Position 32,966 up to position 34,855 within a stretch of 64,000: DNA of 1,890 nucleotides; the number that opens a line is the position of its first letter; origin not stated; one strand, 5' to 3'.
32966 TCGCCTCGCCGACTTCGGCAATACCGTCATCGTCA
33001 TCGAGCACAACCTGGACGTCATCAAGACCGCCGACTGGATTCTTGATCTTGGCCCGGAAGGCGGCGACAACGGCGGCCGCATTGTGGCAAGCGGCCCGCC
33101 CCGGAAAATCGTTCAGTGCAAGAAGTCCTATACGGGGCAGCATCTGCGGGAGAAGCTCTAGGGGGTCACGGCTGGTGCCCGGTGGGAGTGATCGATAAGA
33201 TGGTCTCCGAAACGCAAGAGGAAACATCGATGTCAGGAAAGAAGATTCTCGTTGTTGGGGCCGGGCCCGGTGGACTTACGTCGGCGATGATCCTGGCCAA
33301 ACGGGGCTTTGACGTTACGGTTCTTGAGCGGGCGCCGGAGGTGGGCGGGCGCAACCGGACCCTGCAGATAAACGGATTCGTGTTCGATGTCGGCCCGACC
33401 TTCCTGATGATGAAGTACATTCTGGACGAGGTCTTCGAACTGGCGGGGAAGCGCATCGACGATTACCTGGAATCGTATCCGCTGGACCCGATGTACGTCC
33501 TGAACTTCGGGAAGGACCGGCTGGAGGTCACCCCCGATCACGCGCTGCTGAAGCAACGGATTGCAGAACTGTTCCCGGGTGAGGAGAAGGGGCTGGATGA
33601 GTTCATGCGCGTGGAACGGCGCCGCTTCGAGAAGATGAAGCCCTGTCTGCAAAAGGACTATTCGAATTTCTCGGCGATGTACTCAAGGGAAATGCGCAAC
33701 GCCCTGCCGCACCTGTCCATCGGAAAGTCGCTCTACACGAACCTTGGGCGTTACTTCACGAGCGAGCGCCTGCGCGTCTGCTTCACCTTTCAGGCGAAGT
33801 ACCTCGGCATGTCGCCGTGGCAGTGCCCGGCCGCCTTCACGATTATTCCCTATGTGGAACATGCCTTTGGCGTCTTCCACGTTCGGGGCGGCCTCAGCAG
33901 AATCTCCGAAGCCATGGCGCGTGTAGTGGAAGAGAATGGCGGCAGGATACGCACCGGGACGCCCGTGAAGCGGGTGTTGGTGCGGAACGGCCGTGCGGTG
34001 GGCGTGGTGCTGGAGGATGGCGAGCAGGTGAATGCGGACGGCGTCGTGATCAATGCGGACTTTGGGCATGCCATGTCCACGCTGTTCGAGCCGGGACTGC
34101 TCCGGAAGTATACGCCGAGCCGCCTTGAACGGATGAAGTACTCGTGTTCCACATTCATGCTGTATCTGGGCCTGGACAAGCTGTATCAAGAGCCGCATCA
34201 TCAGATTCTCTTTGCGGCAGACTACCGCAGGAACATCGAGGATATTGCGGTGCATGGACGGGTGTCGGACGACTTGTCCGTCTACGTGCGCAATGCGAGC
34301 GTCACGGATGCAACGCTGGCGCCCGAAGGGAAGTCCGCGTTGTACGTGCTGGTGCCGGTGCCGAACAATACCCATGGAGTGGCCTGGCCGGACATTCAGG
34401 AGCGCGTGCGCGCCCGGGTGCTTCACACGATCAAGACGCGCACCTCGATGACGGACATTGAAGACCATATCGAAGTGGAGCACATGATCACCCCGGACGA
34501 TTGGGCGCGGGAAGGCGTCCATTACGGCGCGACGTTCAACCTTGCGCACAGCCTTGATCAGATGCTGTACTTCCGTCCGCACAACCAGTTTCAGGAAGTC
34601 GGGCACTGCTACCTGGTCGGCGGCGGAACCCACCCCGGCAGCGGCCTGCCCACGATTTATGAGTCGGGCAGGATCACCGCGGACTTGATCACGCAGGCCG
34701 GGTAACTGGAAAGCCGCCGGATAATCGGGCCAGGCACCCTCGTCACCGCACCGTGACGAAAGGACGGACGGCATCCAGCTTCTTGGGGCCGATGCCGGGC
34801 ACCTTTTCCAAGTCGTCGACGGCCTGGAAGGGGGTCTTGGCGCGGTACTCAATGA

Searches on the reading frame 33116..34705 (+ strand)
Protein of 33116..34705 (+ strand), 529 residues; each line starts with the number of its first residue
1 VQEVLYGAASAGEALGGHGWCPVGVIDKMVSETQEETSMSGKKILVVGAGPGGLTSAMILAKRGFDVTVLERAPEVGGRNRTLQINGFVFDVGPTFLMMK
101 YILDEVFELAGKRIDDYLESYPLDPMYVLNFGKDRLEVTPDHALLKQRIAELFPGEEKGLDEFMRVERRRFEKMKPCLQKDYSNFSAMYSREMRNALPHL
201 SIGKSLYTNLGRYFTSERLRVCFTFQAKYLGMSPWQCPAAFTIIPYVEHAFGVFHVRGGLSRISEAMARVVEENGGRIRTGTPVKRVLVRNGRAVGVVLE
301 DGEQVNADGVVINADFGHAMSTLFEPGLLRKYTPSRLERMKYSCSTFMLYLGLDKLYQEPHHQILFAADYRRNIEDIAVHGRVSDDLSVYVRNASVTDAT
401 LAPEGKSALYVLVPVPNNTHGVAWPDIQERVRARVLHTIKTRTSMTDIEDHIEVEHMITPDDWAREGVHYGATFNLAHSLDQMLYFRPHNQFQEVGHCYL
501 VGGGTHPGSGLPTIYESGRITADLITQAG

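Call 65: search_protein_families(library=pfam, proteins=[window:33116-34705:+], max_evalue=0.00001)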
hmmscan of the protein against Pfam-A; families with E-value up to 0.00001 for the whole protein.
window:33116-34705:+ (529 aa): 9 families
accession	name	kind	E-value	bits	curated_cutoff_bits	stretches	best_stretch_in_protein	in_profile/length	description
PF01593.30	Amino_oxidase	-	1.7e-34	120.3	19.8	1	52-525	2-442/443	Flavin containing amine oxidoreductase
PF13450.12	NAD_binding_8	-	7.8e-14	52.1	21.9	1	46-98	1-53/68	NAD(P)-binding Rossmann-like domain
PF01266.30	DAO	-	4.1e-13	50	27.9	1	43-81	1-43/353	FAD dependent oxidoreductase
PF07992.20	Pyr_redox_2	-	2e-10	41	26.1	0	38-79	142-179/291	Pyridine nucleotide-disulphide oxidoreductase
PF01946.23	Thi4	-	6e-08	32.6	26.2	0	39-78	15-55/235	Thi4 family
PF03486.20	HI0933_like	-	1.8e-07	31.3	50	0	43-77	2-36/244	HI0933-like protein Rossmann domain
PF00890.30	FAD_binding_2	-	1.8e-07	31.2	20.4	0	44-78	2-36/414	FAD binding domain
PF00070.33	Pyr_redox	-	2.2e-07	31.7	22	0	43-77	1-35/82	Pyridine nucleotide-disulphide oxidoreductase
PF01494.25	FAD_binding_3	-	1.7e-06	27.9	22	1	43-75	3-35/349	FAD binding domain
